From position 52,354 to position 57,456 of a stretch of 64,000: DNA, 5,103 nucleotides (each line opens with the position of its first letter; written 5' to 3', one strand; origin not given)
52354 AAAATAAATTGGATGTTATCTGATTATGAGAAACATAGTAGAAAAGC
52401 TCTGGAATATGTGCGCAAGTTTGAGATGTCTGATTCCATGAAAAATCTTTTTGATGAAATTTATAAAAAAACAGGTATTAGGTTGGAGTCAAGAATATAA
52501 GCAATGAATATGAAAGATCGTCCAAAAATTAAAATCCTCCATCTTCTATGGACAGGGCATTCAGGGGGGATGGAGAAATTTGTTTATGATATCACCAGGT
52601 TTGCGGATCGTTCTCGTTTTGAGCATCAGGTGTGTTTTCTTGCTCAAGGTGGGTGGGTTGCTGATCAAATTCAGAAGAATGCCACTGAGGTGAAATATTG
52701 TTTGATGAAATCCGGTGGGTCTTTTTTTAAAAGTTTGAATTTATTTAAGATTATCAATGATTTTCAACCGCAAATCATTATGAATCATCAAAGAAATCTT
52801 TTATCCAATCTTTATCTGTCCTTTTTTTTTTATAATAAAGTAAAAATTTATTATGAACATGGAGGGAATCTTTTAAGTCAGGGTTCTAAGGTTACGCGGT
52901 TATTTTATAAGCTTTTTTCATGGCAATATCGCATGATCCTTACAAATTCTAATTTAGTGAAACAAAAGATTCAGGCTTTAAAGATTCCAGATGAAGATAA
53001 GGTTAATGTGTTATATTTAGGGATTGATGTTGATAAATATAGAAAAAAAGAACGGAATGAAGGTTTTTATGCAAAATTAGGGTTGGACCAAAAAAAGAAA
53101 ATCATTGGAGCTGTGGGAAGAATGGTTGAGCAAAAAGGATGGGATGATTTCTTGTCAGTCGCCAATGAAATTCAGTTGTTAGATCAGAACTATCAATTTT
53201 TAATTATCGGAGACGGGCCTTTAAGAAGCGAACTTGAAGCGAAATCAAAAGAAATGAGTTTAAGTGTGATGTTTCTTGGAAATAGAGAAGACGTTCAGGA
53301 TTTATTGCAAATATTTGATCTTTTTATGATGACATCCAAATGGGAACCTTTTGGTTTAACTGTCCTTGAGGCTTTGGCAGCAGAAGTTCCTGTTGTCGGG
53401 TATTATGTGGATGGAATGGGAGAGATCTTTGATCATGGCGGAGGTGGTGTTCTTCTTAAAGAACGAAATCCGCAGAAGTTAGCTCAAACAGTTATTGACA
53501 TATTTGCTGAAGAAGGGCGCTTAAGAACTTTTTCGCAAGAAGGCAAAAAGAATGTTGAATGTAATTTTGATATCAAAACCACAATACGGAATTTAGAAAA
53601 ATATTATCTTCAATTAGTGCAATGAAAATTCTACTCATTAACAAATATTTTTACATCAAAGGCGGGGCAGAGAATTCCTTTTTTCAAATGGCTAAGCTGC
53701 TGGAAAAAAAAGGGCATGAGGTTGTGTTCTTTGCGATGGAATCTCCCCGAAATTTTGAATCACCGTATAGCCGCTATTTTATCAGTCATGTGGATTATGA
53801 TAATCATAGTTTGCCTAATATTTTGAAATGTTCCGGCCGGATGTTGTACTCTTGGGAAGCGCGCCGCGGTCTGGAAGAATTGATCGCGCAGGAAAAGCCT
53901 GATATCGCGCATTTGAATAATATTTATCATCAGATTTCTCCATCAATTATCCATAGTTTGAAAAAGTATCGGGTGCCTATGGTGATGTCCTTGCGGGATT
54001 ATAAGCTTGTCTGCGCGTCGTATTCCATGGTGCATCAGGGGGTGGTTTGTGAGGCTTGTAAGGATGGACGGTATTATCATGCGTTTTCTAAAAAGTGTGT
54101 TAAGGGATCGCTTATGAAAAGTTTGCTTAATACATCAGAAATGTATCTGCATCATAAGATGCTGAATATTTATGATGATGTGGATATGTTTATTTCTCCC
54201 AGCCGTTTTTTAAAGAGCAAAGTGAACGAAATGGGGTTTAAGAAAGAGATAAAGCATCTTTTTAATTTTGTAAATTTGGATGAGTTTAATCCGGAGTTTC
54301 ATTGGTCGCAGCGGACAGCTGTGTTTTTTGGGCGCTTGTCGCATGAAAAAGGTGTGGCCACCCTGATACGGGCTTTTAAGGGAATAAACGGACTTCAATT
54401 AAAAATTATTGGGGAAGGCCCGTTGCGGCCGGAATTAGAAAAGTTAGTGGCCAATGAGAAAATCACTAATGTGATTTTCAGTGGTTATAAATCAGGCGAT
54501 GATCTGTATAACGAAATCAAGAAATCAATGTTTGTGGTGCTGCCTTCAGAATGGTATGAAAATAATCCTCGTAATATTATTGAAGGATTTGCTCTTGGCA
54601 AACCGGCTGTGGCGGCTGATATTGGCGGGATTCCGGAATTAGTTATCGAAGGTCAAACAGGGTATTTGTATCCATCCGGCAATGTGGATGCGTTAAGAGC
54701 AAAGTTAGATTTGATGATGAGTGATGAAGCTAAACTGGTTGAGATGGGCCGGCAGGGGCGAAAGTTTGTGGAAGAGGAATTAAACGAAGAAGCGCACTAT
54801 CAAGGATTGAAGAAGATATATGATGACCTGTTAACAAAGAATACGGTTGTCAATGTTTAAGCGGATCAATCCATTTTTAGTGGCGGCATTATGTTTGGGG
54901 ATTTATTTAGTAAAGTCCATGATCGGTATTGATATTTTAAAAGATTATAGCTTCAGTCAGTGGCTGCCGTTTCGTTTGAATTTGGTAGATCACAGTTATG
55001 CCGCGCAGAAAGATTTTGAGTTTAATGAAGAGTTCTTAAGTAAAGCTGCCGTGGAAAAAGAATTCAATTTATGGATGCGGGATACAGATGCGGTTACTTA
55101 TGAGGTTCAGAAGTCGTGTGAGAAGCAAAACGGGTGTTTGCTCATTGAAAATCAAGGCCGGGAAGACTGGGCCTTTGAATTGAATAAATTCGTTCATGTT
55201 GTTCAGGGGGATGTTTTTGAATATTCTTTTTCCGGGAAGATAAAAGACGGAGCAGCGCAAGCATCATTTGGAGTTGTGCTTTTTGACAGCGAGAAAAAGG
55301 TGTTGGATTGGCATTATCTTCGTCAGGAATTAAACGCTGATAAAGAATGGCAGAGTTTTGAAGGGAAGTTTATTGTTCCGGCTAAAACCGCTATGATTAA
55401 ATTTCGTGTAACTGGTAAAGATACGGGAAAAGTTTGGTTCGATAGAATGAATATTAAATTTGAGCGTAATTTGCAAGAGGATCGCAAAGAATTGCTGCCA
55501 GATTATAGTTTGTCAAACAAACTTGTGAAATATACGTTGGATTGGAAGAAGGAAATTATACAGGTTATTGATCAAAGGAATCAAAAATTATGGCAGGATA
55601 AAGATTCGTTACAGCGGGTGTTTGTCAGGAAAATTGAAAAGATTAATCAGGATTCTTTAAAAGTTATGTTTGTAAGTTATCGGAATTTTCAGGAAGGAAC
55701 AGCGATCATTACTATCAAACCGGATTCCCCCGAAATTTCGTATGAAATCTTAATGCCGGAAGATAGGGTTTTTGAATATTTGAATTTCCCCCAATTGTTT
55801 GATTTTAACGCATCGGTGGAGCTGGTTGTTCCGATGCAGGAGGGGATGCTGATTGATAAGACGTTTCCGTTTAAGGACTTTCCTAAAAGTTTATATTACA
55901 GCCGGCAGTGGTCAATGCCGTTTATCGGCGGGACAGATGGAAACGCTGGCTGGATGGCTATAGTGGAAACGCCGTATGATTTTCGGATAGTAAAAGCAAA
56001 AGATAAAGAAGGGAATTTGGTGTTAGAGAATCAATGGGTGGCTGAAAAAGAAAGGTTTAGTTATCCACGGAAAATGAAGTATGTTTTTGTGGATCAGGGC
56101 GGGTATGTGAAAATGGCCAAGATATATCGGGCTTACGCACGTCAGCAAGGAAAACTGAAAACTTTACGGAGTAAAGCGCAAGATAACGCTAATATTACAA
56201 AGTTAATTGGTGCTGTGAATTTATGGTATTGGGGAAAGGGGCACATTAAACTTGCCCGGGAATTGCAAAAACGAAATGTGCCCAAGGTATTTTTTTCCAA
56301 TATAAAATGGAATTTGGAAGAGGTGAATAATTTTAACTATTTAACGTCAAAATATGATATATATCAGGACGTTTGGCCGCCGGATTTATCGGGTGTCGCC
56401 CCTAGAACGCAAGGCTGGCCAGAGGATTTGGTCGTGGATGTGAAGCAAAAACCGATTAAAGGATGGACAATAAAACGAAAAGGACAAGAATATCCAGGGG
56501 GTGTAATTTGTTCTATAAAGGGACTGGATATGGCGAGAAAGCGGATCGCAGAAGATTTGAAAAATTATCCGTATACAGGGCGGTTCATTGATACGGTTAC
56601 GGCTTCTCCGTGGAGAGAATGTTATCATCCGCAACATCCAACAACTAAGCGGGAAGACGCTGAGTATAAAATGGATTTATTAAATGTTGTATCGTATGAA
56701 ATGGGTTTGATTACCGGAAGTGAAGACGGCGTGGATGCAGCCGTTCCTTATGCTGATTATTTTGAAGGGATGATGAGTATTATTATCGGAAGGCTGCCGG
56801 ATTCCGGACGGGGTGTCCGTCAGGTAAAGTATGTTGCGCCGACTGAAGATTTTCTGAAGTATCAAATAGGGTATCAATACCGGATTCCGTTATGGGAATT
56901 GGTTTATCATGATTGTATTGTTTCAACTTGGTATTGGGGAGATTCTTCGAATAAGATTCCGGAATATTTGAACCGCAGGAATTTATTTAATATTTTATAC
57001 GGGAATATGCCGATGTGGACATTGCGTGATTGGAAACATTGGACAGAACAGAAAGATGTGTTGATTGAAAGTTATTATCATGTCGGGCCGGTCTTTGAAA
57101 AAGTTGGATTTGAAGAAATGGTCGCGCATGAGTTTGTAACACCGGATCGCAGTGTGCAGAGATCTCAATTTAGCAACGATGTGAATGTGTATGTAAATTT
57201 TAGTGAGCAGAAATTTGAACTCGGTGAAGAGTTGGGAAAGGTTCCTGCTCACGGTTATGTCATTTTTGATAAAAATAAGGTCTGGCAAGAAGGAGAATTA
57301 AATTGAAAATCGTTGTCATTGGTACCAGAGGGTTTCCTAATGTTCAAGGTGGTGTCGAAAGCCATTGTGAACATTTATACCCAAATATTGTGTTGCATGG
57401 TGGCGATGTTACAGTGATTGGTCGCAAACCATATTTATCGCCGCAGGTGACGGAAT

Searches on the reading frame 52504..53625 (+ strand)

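Call 65: search_protein_families(library=pfam, proteins=[window:52504-53625:+], max_evalue=0.00001)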
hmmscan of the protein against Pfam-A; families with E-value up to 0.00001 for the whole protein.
window:52504-53625:+ (373 aa): 4 families
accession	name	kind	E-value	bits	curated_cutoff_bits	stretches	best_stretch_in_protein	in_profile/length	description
PF00534.26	Glycos_transf_1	-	4.1e-34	118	26.4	1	190-349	7-171/172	Glycosyl transferases group 1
PF13692.12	Glyco_trans_1_4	-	2.9e-29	102.6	27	1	199-334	2-140/142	Glycosyl transferases group 1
PF13439.12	Glyco_transf_4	-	2.8e-11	44.2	28.5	1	21-178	2-170/170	Glycosyltransferase Family 4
PF20706.3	GT4-conflict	-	1.1e-09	38.3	26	1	162-310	169-321/385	Family 4 Glycosyltransferase in conflict systems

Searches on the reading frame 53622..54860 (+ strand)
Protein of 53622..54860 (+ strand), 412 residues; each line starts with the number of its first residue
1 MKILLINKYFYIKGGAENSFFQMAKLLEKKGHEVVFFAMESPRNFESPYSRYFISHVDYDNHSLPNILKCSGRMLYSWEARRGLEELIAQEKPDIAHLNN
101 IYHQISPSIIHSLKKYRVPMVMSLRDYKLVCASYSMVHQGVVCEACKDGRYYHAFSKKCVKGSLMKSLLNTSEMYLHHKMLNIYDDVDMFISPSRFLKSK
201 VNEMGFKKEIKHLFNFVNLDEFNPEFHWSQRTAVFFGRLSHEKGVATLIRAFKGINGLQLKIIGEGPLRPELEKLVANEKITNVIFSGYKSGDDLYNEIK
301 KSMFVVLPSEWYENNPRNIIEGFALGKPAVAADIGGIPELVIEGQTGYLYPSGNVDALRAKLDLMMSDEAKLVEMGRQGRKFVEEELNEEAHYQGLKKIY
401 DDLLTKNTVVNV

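Call 65: search_protein_families(library=pfam, proteins=[window:53622-54860:+], max_evalue=0.00001)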
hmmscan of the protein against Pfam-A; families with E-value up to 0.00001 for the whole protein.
window:53622-54860:+ (412 aa): 5 families
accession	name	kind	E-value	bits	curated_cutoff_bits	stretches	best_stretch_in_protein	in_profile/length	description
PF00534.26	Glycos_transf_1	-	6.1e-34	117.5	26.4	1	230-381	15-171/172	Glycosyl transferases group 1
PF13692.12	Glyco_trans_1_4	-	2.3e-27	96.4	27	1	231-368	2-142/142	Glycosyl transferases group 1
PF13439.12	Glyco_transf_4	-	2.6e-14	54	28.5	1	14-220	2-169/170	Glycosyltransferase Family 4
PF13579.12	Glyco_trans_4_4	-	3.9e-07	31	29.7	1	14-128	1-105/158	Glycosyl transferase 4-like domain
PF13524.12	Glyco_trans_1_2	-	3.6e-06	27.4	25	1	248-386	5-132/144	Glycosyl transferase-like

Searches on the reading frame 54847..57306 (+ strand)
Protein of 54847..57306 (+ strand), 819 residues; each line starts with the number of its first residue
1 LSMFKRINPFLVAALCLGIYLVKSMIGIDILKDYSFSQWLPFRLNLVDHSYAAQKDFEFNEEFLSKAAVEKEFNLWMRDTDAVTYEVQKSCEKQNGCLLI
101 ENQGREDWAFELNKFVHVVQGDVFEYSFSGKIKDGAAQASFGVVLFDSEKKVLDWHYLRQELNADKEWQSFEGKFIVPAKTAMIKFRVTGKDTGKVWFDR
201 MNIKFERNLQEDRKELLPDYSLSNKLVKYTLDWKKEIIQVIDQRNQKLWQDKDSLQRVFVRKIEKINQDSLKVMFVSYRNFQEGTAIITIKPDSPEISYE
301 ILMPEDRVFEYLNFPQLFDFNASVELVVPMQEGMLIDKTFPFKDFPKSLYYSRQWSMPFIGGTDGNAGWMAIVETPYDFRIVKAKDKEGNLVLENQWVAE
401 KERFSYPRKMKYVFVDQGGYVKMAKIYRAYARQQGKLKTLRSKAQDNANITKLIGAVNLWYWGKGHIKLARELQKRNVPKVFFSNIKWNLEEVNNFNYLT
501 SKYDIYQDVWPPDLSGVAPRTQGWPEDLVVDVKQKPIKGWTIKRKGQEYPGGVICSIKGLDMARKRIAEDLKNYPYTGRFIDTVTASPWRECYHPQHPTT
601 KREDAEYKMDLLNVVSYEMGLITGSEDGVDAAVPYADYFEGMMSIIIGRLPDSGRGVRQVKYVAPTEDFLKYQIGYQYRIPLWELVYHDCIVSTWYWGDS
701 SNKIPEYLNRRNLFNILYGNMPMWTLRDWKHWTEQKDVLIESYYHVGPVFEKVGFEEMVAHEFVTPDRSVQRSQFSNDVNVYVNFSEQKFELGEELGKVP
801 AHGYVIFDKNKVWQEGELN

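Call 66: search_protein_families(library=pfam, proteins=[window:54847-57306:+], max_evalue=0.00001)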
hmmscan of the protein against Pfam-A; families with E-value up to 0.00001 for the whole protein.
window:54847-57306:+ (819 aa): 2 families
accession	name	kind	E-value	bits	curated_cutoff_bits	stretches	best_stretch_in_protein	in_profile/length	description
PF11308.14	Glyco_hydro_129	-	2.2e-20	73.4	25.6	1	493-773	30-323/324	Glycosyl hydrolases related to GH101 family, GH129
PF18952.6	DUF5696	-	5.3e-11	42.2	25.6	0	395-456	184-245/612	Family of unknown function (DUF5696)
